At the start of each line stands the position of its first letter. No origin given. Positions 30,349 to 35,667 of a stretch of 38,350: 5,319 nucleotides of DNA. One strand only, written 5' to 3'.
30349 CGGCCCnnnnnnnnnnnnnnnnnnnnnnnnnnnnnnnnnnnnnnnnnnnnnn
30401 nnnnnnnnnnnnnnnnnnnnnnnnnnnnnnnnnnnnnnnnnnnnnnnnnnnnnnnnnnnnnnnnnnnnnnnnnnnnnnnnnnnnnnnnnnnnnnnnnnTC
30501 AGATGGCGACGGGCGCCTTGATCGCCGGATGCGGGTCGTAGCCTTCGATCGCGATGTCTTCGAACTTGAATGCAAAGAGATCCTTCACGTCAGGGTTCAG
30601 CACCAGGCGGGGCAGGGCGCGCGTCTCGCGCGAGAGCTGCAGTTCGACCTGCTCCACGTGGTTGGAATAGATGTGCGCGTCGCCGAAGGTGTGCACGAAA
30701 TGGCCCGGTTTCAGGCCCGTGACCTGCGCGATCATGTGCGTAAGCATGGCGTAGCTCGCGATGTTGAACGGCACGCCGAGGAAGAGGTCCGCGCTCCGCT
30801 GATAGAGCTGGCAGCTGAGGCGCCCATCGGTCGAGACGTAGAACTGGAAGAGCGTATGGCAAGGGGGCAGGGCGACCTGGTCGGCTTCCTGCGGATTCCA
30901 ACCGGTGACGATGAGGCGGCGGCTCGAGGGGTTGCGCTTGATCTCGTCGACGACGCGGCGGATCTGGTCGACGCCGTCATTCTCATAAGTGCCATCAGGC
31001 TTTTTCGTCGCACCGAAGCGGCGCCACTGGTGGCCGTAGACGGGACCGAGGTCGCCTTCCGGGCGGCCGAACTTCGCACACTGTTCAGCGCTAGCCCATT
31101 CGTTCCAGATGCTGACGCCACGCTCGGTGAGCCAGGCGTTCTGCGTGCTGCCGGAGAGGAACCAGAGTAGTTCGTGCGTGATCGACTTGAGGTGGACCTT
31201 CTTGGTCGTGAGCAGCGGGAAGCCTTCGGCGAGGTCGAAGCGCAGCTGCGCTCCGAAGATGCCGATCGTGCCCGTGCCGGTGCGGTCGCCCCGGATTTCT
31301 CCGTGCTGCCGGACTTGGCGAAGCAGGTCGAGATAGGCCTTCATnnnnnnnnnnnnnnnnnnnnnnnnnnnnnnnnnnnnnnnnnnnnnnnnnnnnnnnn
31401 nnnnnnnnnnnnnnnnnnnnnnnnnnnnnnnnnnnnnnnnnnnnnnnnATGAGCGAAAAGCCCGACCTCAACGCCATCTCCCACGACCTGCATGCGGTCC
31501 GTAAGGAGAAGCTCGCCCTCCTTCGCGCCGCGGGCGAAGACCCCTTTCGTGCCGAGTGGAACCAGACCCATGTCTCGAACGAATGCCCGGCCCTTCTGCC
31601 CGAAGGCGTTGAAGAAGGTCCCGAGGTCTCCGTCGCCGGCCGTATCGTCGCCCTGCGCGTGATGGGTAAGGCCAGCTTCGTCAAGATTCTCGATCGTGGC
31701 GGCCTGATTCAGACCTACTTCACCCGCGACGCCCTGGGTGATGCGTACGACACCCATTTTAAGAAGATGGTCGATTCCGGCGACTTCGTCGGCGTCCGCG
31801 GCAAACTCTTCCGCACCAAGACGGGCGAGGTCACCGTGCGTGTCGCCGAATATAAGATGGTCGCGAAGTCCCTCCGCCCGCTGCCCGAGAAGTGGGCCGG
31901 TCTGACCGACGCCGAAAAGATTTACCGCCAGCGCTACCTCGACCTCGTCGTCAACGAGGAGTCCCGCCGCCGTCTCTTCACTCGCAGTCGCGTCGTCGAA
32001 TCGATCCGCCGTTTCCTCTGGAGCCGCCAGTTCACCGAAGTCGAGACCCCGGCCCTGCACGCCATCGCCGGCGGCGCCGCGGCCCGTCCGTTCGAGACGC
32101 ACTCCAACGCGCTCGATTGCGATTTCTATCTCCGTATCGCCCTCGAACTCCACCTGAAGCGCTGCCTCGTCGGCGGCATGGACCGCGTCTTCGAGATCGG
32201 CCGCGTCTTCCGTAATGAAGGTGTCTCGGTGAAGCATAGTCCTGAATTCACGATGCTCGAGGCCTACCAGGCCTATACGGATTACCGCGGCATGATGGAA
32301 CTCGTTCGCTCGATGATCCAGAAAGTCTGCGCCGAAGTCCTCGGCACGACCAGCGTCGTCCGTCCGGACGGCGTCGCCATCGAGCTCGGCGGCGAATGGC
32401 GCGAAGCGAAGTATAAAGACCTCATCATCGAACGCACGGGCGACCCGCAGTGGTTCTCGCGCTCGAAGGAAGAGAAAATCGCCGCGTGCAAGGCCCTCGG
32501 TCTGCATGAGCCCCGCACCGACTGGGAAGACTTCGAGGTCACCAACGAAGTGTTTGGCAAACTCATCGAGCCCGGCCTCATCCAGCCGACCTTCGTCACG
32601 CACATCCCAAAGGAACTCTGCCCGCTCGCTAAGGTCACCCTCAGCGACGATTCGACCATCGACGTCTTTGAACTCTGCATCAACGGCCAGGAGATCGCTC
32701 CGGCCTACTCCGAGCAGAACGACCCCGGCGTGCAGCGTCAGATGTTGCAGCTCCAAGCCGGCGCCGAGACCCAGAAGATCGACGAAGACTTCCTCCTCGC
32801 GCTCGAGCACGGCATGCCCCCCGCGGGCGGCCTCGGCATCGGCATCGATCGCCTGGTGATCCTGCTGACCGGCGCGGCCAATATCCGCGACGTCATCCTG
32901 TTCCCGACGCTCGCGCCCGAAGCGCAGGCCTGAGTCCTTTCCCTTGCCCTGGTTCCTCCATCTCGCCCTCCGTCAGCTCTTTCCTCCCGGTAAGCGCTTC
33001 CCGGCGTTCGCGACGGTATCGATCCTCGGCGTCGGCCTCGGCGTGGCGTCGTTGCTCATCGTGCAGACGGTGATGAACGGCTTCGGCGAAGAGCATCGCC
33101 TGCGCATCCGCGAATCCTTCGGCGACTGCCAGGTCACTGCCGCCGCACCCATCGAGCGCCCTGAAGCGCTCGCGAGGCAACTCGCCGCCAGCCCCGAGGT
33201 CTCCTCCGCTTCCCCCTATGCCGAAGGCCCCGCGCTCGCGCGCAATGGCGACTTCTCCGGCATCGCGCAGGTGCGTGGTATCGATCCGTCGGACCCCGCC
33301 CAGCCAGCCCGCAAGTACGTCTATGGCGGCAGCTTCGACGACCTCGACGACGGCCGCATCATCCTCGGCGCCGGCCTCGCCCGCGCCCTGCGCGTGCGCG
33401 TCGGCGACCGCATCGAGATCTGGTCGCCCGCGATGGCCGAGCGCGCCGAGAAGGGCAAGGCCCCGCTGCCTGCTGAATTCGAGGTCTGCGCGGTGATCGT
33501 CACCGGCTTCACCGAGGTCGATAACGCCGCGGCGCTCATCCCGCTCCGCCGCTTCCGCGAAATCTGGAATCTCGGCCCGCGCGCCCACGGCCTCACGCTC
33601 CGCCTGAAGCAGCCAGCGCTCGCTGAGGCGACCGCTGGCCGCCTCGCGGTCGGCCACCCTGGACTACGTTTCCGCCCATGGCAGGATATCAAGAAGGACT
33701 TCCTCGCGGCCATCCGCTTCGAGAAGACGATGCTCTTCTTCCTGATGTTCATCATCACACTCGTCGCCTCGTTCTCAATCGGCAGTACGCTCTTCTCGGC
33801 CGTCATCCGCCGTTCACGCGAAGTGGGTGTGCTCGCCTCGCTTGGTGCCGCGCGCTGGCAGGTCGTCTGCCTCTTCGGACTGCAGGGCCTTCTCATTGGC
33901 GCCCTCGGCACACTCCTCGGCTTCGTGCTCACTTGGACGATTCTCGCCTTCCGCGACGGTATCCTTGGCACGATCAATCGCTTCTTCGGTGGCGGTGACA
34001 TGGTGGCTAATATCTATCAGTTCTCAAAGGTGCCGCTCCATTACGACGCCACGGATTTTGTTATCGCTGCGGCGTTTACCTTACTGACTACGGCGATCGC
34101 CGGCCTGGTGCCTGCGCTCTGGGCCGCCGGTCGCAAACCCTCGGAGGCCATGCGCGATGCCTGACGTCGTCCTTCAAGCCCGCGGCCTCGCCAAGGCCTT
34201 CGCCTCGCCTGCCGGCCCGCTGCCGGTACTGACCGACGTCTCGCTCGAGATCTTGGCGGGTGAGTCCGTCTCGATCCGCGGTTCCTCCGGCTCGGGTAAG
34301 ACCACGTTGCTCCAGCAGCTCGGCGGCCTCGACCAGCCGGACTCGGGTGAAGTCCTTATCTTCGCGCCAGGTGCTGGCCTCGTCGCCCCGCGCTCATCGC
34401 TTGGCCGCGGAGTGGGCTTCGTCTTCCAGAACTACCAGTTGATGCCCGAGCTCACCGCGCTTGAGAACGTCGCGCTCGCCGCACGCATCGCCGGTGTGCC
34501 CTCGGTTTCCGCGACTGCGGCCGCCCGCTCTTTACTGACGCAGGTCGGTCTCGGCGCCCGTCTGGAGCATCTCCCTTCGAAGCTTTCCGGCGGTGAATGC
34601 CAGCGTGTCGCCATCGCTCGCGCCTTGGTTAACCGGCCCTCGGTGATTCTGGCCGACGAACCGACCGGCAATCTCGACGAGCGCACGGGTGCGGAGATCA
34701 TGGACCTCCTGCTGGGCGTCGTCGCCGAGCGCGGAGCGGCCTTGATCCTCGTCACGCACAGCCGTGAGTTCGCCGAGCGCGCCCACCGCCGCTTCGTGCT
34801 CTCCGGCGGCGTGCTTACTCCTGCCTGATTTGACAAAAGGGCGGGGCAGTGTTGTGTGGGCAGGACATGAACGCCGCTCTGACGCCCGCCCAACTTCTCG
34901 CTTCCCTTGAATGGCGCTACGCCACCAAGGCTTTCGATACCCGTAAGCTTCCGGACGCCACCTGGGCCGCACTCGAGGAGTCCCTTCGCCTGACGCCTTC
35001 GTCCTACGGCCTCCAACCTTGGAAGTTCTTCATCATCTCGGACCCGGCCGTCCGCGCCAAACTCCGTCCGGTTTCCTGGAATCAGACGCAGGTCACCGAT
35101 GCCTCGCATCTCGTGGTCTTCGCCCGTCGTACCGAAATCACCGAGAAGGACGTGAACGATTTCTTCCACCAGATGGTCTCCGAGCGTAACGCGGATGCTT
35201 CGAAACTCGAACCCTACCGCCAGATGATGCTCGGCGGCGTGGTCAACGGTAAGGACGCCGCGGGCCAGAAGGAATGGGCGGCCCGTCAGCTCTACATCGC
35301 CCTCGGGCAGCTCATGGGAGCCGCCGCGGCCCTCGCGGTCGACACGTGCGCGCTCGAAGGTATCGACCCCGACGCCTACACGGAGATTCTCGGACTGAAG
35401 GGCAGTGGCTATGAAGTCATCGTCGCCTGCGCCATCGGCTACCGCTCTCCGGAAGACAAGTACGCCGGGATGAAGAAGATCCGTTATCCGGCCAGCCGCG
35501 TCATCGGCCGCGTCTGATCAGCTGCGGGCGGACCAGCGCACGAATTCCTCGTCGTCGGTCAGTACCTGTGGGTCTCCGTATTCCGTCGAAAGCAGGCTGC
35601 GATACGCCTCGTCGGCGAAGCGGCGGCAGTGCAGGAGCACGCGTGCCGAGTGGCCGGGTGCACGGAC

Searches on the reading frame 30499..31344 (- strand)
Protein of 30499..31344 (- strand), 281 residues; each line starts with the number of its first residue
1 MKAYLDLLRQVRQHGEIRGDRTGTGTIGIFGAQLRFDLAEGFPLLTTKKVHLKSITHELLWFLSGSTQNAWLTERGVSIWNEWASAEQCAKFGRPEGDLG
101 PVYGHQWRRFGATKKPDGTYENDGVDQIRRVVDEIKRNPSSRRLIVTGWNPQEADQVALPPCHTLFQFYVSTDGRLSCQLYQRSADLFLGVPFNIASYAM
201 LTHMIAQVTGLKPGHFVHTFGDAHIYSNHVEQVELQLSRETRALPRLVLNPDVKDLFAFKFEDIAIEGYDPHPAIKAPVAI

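Call 64: search_protein_families(library=pfam, proteins=[window:30499-31344:-], max_evalue=0.001)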
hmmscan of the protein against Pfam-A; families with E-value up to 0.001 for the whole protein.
window:30499-31344:- (281 aa): 1 family
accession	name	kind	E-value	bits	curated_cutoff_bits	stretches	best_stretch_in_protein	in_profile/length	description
PF00303.24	Thymidylat_synt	-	7.7e-119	396.1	24.3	1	2-281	1-266/266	Thymidylate synthase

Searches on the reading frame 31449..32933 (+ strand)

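Call 64: search_protein_families(library=pfam, proteins=[window:31449-32933:+], max_evalue=0.001)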
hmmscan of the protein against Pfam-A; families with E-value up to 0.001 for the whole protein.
window:31449-32933:+ (494 aa): 3 families
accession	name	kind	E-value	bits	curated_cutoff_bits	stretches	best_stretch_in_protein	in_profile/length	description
PF00152.25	tRNA-synt_2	-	5.7e-81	272.4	25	1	156-487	3-306/308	tRNA synthetases class II (D, K and N)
PF01336.31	tRNA_anti-codon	-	4.9e-13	49.3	27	1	60-136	1-73/75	OB-fold nucleic acid binding domain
PF01409.25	tRNA-synt_2d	-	6.5e-07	29.5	19.8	0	246-305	104-161/246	tRNA synthetases class II core domain (F)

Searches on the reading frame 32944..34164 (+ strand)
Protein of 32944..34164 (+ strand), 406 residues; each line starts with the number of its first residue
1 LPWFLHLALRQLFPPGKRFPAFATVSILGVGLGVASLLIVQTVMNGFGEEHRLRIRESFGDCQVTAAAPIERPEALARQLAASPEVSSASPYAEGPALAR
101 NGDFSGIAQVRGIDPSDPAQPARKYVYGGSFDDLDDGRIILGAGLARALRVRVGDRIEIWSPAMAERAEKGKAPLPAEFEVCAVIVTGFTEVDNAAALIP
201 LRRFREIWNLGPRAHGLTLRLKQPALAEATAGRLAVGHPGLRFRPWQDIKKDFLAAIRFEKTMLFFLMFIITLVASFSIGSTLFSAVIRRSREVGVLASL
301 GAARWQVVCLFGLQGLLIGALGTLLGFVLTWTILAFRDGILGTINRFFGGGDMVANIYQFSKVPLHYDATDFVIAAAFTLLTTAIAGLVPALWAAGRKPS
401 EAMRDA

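Call 64: search_protein_families(library=pfam, proteins=[window:32944-34164:+], max_evalue=0.001)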
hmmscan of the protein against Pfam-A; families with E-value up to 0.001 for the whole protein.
window:32944-34164:+ (406 aa): 2 families
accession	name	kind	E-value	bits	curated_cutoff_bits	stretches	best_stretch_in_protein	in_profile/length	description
PF12704.14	MacB_PCD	-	2.5e-17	64.3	27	1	25-234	3-204/207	MacB-like periplasmic core domain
PF02687.27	FtsX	-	3.8e-12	46.8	25.5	1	266-394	2-115/120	FtsX-like permease C-terminal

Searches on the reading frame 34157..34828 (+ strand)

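Call 64: search_protein_families(library=pfam, proteins=[window:34157-34828:+], max_evalue=0.001)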
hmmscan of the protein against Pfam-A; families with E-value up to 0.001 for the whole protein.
window:34157-34828:+ (223 aa): 1 family
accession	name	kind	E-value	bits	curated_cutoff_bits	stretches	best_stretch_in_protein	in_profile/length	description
PF00005.33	ABC_tran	-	3.2e-31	109.2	25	1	25-170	1-136/137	ABC transporter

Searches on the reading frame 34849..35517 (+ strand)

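Call 64: search_protein_families(library=pfam, proteins=[window:34849-35517:+], max_evalue=0.001)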
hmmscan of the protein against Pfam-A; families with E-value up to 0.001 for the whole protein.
window:34849-35517:+ (222 aa): 1 family
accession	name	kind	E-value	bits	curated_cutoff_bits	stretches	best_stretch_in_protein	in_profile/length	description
PF00881.29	Nitroreductase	-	7.4e-24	85.3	23.5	1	21-198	2-167/167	Nitroreductase family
